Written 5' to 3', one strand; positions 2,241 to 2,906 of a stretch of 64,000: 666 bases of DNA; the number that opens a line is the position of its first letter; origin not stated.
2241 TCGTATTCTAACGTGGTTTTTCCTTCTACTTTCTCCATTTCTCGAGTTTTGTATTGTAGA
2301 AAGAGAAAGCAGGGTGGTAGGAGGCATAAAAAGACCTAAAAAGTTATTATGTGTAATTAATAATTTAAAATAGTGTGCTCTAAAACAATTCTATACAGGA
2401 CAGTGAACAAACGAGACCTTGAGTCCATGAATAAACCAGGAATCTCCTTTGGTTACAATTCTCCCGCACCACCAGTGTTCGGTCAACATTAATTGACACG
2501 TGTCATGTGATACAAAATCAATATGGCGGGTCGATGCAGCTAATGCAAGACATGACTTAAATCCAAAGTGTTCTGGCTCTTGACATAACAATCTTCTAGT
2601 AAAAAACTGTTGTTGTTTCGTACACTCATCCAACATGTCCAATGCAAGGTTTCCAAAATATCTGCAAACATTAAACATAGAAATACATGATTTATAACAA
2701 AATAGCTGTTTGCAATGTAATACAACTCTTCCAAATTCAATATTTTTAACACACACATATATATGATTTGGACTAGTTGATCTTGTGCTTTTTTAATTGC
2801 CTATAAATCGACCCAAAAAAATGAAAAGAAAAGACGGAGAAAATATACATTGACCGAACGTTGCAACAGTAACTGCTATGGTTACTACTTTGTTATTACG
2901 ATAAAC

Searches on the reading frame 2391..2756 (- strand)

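Call 15: search_protein_families(library=pfam, proteins=[window:2391-2756:-], max_evalue=0.01)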
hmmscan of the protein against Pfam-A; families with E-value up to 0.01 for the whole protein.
window:2391-2756:- (121 aa): 1 family
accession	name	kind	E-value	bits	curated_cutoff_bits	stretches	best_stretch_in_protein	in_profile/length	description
PF25508.1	TRPM2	-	9.8e-07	29.6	27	1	26-84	199-257/257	TRPM2-like domain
